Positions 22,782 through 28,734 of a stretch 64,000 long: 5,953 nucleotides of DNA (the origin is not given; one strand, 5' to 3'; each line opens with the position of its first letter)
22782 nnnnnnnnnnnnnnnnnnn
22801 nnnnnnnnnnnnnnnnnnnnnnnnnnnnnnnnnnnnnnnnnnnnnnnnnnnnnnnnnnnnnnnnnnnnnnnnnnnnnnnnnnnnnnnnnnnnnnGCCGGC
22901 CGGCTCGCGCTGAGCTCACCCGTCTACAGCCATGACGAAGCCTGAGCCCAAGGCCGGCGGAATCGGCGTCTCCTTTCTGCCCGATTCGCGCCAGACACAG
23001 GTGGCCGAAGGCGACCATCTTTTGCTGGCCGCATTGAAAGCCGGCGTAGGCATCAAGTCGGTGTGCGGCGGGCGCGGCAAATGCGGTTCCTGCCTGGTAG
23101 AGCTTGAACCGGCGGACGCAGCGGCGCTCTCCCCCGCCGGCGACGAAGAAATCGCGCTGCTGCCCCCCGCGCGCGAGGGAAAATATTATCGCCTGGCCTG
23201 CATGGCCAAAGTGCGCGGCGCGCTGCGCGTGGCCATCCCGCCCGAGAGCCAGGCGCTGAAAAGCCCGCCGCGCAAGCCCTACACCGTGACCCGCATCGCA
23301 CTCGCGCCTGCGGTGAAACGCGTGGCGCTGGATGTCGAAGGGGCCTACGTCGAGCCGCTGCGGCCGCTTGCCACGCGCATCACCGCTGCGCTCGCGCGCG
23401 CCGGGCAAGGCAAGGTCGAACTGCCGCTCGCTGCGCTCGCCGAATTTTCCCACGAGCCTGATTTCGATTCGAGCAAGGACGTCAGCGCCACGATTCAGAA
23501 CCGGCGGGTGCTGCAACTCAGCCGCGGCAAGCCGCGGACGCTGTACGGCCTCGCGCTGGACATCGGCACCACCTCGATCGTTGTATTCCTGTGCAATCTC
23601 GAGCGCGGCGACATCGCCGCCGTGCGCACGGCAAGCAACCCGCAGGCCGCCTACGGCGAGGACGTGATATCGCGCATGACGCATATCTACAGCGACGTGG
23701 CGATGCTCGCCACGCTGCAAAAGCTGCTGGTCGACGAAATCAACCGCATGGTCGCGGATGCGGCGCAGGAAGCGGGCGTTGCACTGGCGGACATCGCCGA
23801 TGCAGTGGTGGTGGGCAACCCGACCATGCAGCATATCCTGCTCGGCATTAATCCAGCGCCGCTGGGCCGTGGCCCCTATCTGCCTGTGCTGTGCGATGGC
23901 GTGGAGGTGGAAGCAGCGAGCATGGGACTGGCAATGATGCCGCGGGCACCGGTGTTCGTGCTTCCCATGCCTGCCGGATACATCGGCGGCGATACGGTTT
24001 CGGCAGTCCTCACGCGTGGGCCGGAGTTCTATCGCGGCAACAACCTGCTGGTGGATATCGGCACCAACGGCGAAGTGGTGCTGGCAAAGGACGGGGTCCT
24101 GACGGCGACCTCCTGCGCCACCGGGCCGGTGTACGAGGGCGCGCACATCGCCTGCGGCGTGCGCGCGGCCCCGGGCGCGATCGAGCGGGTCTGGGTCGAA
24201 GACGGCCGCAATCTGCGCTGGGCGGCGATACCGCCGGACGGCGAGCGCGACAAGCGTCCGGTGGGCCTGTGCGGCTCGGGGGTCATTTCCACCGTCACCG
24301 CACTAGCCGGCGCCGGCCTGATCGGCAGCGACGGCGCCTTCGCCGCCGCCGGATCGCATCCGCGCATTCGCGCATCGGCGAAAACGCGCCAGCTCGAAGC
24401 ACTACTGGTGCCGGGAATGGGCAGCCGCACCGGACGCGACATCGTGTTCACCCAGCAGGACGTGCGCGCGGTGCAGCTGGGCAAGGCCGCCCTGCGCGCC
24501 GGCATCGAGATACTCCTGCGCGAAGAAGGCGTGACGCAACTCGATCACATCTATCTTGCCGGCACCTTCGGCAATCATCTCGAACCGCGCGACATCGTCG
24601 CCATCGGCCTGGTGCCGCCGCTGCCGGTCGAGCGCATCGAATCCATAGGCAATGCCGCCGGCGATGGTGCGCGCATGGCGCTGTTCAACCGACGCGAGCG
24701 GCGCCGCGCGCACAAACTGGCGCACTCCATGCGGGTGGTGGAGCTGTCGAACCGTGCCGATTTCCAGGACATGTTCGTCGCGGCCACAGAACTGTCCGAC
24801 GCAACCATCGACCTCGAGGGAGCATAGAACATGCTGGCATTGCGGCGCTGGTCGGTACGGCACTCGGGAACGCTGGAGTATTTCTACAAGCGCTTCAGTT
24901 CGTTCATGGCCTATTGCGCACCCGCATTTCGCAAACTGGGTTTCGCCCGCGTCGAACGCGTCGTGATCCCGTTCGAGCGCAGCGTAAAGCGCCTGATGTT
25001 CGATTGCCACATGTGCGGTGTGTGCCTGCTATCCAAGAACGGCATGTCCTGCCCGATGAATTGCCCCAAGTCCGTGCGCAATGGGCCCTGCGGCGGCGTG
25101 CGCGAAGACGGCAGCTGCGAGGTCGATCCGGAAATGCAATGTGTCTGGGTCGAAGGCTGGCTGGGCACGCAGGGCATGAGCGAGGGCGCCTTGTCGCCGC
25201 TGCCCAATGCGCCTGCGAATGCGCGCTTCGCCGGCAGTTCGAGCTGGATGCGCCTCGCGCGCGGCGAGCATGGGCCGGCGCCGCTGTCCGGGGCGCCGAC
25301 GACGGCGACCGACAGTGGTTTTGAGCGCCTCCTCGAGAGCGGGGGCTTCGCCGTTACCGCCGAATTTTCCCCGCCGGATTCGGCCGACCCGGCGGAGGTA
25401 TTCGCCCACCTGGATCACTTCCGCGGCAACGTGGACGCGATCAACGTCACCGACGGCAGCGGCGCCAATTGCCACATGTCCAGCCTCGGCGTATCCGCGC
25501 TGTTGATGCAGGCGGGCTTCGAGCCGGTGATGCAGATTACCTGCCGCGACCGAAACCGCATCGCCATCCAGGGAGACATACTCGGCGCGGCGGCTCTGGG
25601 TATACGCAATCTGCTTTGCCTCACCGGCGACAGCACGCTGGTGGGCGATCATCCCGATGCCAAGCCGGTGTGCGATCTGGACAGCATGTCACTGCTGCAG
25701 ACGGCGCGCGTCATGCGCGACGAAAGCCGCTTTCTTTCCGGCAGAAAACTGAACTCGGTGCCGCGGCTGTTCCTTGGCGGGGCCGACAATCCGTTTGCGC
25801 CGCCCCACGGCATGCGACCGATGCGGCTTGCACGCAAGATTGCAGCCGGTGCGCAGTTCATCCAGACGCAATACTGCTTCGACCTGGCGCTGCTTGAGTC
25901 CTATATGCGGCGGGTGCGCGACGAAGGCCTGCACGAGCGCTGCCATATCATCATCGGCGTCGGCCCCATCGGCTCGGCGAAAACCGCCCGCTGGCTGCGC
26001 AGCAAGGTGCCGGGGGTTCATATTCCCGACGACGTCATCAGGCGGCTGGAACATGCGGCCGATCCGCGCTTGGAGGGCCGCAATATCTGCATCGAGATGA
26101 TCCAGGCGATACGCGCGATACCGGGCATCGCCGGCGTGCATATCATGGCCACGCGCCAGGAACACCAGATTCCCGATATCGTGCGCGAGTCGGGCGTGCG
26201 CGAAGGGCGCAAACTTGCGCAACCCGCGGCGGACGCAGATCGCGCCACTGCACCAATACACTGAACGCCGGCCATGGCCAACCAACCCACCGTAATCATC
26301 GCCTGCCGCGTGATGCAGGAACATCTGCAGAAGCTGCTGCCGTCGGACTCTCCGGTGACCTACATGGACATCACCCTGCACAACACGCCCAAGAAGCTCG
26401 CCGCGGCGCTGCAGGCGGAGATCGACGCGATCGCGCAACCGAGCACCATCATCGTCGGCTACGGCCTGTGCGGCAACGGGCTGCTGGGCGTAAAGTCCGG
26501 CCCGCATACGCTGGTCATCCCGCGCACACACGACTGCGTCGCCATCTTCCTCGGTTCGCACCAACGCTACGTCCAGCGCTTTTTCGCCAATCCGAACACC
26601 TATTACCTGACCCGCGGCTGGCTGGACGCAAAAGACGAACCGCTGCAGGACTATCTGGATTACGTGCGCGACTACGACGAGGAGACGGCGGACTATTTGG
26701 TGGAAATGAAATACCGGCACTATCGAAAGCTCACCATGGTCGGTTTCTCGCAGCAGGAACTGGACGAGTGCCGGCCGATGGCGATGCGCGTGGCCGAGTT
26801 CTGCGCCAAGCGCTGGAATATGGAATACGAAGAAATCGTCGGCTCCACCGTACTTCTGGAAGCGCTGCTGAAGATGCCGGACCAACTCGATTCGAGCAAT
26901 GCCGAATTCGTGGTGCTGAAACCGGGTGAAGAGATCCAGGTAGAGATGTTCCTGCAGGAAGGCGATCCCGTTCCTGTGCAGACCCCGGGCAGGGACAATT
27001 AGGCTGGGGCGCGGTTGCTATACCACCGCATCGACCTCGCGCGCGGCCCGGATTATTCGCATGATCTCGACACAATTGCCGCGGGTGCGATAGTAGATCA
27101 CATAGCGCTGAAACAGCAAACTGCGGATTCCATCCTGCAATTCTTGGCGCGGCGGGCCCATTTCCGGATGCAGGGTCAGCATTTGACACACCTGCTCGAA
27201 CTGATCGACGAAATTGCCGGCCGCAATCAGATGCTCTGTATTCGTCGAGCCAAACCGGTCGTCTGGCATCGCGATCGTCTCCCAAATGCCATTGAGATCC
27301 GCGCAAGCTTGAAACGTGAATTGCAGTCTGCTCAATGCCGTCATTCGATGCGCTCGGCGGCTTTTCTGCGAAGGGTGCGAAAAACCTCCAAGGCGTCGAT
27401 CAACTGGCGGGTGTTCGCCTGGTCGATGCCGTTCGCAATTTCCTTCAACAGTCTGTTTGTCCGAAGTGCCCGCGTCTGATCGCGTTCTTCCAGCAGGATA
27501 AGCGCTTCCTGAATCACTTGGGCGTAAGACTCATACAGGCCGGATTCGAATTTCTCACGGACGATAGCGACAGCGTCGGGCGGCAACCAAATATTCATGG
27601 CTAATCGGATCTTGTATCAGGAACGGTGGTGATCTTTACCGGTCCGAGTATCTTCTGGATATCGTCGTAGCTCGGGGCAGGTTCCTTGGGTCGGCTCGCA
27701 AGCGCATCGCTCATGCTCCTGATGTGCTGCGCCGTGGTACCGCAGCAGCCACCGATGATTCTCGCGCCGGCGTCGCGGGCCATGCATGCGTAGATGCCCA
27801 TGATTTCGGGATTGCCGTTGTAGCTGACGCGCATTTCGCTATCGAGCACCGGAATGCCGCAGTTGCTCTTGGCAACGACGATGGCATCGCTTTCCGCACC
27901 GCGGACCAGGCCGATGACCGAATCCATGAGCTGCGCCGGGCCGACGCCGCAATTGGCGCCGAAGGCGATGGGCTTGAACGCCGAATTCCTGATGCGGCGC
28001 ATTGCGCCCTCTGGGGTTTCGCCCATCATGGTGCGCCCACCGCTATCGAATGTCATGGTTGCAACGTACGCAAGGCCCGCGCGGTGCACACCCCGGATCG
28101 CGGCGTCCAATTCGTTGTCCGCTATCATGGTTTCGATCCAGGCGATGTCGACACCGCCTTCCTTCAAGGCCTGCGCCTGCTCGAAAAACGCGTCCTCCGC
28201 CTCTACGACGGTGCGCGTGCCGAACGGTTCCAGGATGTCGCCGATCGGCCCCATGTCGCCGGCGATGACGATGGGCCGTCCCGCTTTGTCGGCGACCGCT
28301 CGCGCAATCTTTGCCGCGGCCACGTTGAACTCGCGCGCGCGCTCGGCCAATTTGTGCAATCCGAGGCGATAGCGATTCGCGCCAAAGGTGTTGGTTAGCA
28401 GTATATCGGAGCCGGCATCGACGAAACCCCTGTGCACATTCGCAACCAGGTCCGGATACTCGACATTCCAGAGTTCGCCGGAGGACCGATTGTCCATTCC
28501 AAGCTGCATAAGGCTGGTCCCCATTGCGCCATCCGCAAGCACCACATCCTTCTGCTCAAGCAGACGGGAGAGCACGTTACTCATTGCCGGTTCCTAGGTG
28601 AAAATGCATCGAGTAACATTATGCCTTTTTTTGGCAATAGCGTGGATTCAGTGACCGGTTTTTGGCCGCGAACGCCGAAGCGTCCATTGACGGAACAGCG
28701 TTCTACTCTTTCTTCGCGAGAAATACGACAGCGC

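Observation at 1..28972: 29-kb supercluster: three corrinoid-dependent methyltransferase modules feeding tetrahydrofolate, set among O2-dependent oxygenases and three uptake systems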

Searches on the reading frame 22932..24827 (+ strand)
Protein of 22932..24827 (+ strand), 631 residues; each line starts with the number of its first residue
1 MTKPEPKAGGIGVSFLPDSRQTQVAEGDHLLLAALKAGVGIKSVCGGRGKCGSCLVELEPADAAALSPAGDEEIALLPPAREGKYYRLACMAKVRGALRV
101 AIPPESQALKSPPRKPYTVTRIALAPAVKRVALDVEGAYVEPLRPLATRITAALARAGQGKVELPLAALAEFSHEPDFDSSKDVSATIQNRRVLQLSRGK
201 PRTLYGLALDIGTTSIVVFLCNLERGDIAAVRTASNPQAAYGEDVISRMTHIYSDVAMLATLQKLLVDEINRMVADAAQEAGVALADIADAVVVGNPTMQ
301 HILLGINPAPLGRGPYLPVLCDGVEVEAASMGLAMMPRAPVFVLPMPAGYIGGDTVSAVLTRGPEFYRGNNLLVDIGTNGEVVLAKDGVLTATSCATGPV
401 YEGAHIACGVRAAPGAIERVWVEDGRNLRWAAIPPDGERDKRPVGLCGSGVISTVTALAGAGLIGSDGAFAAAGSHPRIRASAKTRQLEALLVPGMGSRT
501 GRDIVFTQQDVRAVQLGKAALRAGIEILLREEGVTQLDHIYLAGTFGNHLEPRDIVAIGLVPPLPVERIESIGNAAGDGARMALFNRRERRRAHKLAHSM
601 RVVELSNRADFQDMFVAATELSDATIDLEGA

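Call 6: search_protein_families(library=pfam, proteins=[window:22932-24827:+])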
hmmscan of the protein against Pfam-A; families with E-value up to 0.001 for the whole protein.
window:22932-24827:+ (631 aa): 3 families
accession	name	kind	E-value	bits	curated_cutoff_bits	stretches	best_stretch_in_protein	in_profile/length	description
PF14574.11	RACo_C_ter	-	3.4e-74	249.7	27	1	371-626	3-254/261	C-terminal domain of RACo the ASKHA domain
PF17651.6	Raco_middle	-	3.2e-49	167.2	26.8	1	205-361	1-157/163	RACo middle region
PF00111.32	Fer2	-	6.5e-10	39.2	21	1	19-94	7-76/77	2Fe-2S iron-sulfur cluster binding domain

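Call 7: search_protein_families(library=ncbifam, proteins=[window:22932-24827:+], max_evalue=0.01)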
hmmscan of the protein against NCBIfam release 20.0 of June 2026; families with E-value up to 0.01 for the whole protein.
window:22932-24827:+ (631 aa): 6 families
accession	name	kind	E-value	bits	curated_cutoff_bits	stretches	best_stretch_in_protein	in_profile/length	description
NF040756.1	corr_regen_AcsV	exception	6.8e-100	335.3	800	2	159-622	160-624/632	corrinoid activation/regeneration protein AcsV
TIGR04270.1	Rama_corrin_act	subfamily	2.6e-25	88.8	500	1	205-617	1-412/534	methylamine methyltransferase corrinoid protein reductive activase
TIGR01941.1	nqrF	equivalog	2.4e-07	30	295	1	19-107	41-125/405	NADH:ubiquinone reductase (Na(+)-transporting) subunit F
NF004317.0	PRK05713.1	equivalog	9.7e-05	21.8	338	1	19-102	8-84/312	iron-sulfur-binding ferredoxin reductase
NF058606.1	GlBtMonoRdsGbcB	equivalog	0.0058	15.6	500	1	12-63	279-329/362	glycine betaine monooxygenase reductase subunit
TIGR02007.1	fdx_isc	equivalog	0.0096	16.1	132.1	0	14-103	10-100/110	ISC system 2Fe-2S type ferredoxin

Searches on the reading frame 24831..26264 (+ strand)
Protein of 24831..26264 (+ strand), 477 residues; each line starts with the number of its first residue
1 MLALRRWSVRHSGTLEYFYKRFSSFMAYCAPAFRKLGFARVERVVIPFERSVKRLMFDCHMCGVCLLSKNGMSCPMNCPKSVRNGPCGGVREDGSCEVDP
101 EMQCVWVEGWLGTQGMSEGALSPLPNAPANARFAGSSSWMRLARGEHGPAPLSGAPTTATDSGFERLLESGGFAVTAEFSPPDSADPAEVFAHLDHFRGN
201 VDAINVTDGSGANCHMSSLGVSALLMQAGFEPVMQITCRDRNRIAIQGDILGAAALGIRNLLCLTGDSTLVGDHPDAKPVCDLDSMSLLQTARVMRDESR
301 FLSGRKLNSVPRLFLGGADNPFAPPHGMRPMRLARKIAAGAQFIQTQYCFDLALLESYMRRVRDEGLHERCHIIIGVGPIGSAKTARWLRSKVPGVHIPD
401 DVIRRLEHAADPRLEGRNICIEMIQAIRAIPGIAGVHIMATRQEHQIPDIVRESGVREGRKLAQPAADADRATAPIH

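Call 6: search_protein_families(library=pfam, proteins=[window:24831-26264:+])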
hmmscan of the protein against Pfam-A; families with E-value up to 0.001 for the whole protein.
window:24831-26264:+ (477 aa): 2 families
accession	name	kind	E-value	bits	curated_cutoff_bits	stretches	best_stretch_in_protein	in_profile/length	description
PF02219.23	MTHFR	-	1.2e-34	120.5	24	1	165-455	3-287/287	Methylenetetrahydrofolate reductase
PF12225.13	DUF5981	-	8.9e-23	80.2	23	1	39-111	2-74/95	Methylene-tetrahydrofolate reductase C terminal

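Call 7: search_protein_families(library=ncbifam, proteins=[window:24831-26264:+], max_evalue=0.01)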
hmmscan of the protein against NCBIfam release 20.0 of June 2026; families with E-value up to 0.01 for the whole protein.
window:24831-26264:+ (477 aa): 4 families
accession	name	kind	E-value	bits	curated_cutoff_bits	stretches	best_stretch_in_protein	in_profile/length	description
NF006396.0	PRK08645.1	equivalog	1e-55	189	453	1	159-443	309-590/611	bifunctional homocysteine S-methyltransferase/methylenetetrahydrofolate reductase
TIGR00677.1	fadh2_euk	equivalog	2.1e-15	56.8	310.05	2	333-456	154-277/281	methylenetetrahydrofolate reductase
TIGR00676.1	fadh2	equivalog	2.3e-15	56.7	293.7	2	332-452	151-272/275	methylenetetrahydrofolate reductase [NAD(P)H]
NF006950.0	PRK09432.1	equivalog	5.2e-05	22.6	382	1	332-442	168-278/296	methylenetetrahydrofolate reductase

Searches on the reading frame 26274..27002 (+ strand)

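Call 6: search_protein_families(library=pfam, proteins=[window:26274-27002:+])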
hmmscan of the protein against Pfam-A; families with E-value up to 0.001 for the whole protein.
window:26274-27002:+ (242 aa): 1 family
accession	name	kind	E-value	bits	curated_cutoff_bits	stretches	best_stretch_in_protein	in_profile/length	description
PF07796.16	DUF1638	-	1.5e-36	126.1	27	1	31-199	2-161/161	Protein of unknown function (DUF1638)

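Call 7: search_protein_families(library=ncbifam, proteins=[window:26274-27002:+], max_evalue=0.01)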
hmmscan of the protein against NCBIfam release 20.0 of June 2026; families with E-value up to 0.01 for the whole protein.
window:26274-27002:+ (242 aa): 0 families

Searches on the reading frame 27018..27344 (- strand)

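Call 105: search_protein_families(library=pfam, proteins=[window:27018-27344:-], max_evalue=0.001)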
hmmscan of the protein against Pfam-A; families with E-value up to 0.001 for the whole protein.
window:27018-27344:- (108 aa): 1 family
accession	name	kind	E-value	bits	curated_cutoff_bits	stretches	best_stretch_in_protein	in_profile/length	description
PF05016.21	ParE_toxin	-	2.6e-10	41.2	23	1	39-102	23-87/89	ParE toxin of type II toxin-antitoxin system, parDE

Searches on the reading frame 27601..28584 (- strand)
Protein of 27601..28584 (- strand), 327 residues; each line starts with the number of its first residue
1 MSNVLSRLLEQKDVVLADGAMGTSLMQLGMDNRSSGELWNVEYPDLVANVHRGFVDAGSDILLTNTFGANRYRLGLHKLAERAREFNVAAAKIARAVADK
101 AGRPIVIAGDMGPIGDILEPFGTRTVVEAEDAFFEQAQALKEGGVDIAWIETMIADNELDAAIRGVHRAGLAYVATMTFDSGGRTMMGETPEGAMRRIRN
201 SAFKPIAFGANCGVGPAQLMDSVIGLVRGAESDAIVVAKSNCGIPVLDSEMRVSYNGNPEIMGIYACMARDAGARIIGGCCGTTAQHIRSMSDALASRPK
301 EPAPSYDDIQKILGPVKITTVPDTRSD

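Call 6: search_protein_families(library=pfam, proteins=[window:27601-28584:-])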
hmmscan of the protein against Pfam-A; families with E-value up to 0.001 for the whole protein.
window:27601-28584:- (327 aa): 1 family
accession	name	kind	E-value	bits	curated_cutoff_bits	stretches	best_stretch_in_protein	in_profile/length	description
PF02574.22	S-methyl_trans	-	2.5e-62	211.8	22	1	16-295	2-283/283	Homocysteine S-methyltransferase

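Call 7: search_protein_families(library=ncbifam, proteins=[window:27601-28584:-], max_evalue=0.01)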
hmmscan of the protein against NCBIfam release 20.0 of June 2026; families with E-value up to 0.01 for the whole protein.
window:27601-28584:- (327 aa): 5 families
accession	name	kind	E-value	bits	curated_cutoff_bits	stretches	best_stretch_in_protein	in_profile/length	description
NF005718.0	PRK07534.1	equivalog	2.7e-119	398.4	338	1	1-317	2-316/337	betaine--homocysteine S-methyltransferase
NF006396.0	PRK08645.1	equivalog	4.1e-66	223.4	453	1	5-298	5-287/611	bifunctional homocysteine S-methyltransferase/methylenetetrahydrofolate reductase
TIGR02082.1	metH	equivalog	5e-44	150.3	1010.85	1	12-306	3-324/1182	methionine synthase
NF007024.0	PRK09490.1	equivalog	1.1e-38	132.7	1497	1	23-314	44-348/1234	methionine synthase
NF007020.0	PRK09485.1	equivalog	3.7e-26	91.9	215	1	5-296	4-304/306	homocysteine S-methyltransferase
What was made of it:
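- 27601..28584 (-): Stand-alone homocysteine S-methyltransferase (MtgE-like), probably the methionine-forming arm of the hub. PRK07534 398 bits against a cutoff of 338 (calls 6, 7).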
